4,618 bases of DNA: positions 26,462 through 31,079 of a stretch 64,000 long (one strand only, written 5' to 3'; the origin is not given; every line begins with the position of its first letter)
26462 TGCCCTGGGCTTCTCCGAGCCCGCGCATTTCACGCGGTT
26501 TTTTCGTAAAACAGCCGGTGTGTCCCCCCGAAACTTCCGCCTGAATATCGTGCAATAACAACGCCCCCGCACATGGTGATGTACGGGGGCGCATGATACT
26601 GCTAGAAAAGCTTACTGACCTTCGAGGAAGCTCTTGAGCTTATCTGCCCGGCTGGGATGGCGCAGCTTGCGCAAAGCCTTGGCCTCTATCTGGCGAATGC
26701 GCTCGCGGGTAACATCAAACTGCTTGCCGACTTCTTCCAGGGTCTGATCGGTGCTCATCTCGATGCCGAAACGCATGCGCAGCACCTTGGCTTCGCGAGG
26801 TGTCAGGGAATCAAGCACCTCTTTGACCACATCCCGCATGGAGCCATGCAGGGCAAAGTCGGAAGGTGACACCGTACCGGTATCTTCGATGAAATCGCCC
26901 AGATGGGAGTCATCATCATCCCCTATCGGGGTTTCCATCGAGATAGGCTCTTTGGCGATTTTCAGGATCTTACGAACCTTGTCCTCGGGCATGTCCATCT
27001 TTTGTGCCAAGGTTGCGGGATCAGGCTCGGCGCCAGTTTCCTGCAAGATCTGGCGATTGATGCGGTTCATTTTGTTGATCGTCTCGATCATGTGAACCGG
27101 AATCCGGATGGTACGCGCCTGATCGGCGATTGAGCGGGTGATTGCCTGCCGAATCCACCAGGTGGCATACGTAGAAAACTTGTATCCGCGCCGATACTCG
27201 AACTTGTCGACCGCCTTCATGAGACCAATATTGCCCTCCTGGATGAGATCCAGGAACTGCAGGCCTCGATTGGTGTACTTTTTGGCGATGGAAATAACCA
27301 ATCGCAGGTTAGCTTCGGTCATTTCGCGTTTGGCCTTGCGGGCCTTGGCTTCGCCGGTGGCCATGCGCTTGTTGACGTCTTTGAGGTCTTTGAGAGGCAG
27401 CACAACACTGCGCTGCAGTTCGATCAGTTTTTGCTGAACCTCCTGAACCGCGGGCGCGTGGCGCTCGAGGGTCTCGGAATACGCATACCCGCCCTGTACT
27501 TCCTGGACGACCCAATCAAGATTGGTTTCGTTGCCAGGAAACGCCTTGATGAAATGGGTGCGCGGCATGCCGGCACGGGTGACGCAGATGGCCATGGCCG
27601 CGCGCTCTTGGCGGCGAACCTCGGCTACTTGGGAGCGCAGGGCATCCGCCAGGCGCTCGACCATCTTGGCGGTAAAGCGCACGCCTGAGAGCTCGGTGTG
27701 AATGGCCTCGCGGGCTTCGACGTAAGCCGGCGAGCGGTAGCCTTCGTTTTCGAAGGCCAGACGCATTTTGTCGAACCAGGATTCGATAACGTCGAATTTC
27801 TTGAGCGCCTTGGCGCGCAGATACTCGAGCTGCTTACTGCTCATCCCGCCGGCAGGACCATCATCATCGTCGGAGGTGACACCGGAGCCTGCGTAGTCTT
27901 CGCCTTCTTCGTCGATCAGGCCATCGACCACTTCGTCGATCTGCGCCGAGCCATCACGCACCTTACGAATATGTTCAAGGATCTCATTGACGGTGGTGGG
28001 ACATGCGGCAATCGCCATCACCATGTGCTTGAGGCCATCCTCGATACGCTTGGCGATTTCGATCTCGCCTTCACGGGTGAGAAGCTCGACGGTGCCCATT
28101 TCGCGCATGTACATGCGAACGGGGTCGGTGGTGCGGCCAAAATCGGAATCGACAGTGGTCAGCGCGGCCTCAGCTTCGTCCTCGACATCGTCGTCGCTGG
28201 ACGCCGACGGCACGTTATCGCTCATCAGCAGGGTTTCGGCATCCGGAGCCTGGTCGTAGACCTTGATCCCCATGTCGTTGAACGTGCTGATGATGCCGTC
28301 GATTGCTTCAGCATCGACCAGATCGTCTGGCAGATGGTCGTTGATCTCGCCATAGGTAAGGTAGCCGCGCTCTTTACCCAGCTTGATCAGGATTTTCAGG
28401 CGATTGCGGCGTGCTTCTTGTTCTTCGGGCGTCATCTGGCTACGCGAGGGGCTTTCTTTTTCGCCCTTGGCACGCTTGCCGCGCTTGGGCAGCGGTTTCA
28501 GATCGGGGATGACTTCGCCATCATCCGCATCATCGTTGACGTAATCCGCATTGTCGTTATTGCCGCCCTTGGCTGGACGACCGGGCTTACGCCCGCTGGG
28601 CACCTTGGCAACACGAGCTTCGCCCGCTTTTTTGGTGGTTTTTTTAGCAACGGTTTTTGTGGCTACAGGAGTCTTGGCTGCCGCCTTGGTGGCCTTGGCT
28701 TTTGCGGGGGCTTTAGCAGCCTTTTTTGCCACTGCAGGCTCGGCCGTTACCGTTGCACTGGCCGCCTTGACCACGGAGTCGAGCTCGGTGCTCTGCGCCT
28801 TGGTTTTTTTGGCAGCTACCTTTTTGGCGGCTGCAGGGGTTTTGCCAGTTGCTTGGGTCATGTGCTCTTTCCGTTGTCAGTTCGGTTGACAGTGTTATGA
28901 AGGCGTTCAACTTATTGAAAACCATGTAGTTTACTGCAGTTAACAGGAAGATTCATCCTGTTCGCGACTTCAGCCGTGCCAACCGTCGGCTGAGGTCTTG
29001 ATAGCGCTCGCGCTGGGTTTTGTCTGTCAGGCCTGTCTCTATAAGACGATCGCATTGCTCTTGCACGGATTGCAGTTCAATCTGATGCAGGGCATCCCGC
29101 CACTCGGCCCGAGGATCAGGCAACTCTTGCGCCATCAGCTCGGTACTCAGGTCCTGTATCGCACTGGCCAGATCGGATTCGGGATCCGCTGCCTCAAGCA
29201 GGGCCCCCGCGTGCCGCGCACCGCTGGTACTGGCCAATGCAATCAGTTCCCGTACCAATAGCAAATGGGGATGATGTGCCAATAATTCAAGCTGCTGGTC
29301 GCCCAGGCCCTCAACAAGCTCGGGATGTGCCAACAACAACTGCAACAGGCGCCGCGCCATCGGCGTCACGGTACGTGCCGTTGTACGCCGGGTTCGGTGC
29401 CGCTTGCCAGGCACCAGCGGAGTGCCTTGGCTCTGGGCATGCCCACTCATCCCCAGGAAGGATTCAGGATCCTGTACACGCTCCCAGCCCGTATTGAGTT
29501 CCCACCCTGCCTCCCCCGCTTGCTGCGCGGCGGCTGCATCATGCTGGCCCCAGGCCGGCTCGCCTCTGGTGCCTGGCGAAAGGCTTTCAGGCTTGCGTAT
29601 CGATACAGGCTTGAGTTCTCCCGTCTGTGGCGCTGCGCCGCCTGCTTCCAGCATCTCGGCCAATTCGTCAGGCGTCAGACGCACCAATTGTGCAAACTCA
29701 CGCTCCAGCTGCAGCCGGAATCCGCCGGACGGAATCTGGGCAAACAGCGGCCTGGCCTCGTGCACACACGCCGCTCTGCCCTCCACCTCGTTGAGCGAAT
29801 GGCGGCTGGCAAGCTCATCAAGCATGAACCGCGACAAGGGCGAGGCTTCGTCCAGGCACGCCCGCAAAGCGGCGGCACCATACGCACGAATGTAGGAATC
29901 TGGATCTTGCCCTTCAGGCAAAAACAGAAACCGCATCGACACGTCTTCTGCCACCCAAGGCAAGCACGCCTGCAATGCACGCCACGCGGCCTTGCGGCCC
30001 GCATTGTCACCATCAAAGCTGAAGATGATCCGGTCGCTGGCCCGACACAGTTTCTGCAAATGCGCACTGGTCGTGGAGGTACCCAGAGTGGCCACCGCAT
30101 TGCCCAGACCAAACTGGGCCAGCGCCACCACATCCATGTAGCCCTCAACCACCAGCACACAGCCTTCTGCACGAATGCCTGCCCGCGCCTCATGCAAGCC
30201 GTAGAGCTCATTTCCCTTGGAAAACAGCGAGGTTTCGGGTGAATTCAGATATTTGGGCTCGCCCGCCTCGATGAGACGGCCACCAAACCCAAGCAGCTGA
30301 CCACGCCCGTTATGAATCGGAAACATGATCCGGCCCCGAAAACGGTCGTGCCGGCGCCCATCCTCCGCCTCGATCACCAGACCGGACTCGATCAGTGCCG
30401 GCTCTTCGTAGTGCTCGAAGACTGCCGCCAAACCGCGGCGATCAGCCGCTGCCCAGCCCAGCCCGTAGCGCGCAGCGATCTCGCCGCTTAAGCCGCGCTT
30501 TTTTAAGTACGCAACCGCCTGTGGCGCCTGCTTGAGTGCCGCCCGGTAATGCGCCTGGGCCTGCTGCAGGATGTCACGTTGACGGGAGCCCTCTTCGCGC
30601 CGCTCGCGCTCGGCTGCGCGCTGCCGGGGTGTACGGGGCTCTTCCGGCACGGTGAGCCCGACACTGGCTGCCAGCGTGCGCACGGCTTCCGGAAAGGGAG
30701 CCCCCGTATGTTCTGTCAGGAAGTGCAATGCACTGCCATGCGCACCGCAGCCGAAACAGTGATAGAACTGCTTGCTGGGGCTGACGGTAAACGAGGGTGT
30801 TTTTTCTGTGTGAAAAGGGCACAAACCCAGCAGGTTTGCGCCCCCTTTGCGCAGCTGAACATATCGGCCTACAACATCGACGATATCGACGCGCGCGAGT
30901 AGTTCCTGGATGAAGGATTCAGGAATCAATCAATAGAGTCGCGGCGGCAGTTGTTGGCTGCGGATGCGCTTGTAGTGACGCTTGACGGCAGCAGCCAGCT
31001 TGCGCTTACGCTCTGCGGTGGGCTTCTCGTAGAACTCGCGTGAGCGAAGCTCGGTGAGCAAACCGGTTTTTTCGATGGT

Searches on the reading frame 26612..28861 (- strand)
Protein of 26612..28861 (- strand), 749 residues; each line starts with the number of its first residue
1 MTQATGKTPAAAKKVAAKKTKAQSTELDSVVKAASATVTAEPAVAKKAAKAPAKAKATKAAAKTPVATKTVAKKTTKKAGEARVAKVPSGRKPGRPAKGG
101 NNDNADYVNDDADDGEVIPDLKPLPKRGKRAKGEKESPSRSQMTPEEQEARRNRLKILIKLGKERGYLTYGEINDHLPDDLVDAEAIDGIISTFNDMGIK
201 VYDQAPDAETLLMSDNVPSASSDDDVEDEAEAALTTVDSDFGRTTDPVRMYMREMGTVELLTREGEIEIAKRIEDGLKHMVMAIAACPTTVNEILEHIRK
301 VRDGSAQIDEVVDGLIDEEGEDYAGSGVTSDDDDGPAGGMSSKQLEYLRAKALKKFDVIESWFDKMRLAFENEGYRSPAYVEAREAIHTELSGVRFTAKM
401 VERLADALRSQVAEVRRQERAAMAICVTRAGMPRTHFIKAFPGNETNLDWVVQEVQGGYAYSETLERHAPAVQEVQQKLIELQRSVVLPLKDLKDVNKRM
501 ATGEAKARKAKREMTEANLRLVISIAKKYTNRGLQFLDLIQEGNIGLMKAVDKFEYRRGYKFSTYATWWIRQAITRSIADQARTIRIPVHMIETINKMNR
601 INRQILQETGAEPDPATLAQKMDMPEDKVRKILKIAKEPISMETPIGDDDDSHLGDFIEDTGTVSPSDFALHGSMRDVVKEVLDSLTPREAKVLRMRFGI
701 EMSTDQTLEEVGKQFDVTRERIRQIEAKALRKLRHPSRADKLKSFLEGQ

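Call 77: search_protein_families(library=pfam, proteins=[window:26612-28861:-], max_evalue=0.00001)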
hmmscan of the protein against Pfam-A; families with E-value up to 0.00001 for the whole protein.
window:26612-28861:- (749 aa): 6 families
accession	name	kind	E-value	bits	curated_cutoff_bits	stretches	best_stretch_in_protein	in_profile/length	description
PF04546.19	Sigma70_ner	-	3.4e-57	194.2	29.7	1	287-483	1-210/210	Sigma-70, non-essential region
PF03979.19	Sigma70_r1_1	-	1.8e-28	98.8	22.5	1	150-229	2-80/81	Sigma-70 factor, region 1.1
PF04539.22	Sigma70_r3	-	2.4e-25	88.9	25.3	1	593-668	1-76/78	Sigma-70 region 3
PF04542.20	Sigma70_r2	-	1.9e-23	82.5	24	1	516-584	3-71/71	Sigma-70 region 2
PF04545.22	Sigma70_r4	-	6.9e-20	70.8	24.1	1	682-735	1-50/50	Sigma-70, region 4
PF00140.25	Sigma70_r1_2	-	2.6e-13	50.1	22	1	246-277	1-32/34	Sigma-70 factor, region 1.2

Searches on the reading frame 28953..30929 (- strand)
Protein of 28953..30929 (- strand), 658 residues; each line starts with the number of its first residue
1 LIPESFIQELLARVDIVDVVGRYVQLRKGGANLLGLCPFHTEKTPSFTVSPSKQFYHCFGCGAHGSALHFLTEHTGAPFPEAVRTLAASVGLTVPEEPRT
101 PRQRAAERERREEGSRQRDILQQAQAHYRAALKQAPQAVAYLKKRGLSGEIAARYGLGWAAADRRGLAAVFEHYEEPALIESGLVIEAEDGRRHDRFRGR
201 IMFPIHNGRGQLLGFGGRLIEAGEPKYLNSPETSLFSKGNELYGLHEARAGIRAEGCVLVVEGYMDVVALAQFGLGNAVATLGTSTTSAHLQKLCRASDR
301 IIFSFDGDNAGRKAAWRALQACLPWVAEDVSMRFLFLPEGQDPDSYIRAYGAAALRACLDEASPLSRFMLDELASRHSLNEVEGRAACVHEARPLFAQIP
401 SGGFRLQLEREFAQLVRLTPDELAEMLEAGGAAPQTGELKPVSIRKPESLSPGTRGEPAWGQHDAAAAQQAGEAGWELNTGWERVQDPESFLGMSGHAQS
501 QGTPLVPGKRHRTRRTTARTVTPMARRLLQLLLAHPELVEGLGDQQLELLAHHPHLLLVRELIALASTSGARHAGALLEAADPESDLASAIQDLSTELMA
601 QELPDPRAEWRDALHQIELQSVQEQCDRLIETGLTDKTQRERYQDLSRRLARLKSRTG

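Call 77: search_protein_families(library=pfam, proteins=[window:28953-30929:-], max_evalue=0.00001)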
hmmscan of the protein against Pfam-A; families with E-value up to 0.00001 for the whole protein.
window:28953-30929:- (658 aa): 8 families
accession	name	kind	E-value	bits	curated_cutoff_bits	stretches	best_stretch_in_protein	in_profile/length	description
PF08275.17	DNAG_N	-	3.6e-36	124.5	26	1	128-249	2-128/128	DNA primase catalytic core, N-terminal domain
PF01807.25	Zn_ribbon_DnaG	-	1.1e-35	121.8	24.9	1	3-97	2-96/98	CHC2 zinc finger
PF13155.12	Toprim_2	-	2.2e-17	63.6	22.1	1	260-347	2-88/88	Toprim-like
PF08278.16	DnaG_DnaB_bind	-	1.6e-15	58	29.1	1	526-646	2-124/124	DNA primase DnaG DnaB-binding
PF13662.12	Toprim_4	-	1.1e-14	54.8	25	1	257-322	2-74/85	Toprim domain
PF01751.28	Toprim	-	1.8e-13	50.9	23.1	1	258-327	2-85/96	Toprim domain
PF10410.14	DnaB_bind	-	1.6e-11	44.7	20.6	1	366-420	1-55/56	DnaB-helicase binding domain of primase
PF13362.12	Toprim_3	-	2.1e-07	31.7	27.2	1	258-352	2-94/95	Toprim domain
